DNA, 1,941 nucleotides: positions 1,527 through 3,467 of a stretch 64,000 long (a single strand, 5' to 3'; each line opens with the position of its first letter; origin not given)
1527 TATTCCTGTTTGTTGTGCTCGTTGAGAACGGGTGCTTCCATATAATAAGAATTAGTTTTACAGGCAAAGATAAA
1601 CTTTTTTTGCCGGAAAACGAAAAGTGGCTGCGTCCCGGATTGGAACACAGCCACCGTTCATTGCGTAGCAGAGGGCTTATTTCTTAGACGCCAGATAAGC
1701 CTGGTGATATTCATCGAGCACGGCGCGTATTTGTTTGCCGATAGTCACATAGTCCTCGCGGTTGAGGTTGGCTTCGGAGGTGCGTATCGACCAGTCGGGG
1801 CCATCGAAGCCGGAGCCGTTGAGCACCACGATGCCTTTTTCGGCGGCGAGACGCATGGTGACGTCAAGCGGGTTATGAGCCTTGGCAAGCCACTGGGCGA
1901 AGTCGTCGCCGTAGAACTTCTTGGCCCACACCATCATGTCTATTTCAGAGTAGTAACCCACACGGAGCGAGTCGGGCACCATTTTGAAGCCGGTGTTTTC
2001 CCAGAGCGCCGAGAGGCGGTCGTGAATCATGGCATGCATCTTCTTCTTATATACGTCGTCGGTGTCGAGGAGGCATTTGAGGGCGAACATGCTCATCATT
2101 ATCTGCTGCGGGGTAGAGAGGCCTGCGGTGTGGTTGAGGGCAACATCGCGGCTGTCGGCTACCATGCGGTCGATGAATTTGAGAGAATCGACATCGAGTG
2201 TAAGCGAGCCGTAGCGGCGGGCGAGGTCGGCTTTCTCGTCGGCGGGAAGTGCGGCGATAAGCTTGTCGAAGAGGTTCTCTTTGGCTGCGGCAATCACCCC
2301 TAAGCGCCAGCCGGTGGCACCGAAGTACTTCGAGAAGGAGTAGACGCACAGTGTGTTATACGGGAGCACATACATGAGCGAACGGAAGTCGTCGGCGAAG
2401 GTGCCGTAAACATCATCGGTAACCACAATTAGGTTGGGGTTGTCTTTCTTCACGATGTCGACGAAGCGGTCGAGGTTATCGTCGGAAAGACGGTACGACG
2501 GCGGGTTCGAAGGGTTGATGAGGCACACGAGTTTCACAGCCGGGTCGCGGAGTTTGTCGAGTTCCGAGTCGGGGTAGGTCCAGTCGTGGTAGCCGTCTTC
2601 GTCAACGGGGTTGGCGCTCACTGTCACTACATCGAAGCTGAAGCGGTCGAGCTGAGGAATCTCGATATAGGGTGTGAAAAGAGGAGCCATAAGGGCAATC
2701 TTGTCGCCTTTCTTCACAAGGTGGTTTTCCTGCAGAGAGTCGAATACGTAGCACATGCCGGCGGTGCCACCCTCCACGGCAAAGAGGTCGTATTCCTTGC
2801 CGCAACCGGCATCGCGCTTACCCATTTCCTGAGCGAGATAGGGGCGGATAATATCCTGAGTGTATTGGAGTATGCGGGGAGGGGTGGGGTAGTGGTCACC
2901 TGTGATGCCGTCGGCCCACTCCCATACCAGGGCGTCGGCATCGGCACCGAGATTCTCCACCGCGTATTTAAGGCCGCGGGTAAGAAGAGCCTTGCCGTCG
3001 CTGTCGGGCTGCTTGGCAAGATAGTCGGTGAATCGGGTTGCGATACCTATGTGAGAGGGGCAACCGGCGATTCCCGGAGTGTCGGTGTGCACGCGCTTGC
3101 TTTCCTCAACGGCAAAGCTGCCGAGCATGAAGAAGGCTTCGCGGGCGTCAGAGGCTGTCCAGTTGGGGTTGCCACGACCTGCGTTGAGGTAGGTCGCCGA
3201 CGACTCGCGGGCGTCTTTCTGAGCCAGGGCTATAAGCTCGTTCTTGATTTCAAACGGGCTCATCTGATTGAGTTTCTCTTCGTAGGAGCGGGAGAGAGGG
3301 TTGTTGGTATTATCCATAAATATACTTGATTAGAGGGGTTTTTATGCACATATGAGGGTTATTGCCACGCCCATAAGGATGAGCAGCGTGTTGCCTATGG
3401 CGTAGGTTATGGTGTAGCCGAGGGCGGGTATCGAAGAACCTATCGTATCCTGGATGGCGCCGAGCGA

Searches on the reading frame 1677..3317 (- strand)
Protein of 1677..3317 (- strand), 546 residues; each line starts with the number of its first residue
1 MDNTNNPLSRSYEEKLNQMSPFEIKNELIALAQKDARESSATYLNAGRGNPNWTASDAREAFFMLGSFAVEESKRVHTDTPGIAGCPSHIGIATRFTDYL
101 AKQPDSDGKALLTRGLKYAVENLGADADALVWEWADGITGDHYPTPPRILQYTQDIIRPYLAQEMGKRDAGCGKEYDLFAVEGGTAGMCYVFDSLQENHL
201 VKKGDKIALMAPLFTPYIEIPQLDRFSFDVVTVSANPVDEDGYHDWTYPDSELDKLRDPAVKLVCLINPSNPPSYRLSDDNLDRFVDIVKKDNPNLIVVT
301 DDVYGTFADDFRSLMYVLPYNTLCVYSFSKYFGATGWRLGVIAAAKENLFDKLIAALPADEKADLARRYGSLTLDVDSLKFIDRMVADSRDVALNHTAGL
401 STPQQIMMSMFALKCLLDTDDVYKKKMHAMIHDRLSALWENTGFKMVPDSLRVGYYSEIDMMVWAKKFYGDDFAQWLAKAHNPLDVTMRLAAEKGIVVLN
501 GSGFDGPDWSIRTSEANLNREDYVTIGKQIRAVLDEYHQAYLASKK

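Call 69: search_protein_families(library=pfam, proteins=[window:1677-3317:-], max_evalue=0.00001)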
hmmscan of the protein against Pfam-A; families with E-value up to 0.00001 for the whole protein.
window:1677-3317:- (546 aa): 1 family
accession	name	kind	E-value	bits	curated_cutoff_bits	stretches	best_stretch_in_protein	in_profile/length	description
PF00155.27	Aminotran_1_2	-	8e-19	68.5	19.7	1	201-522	88-353/361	Aminotransferase class I and II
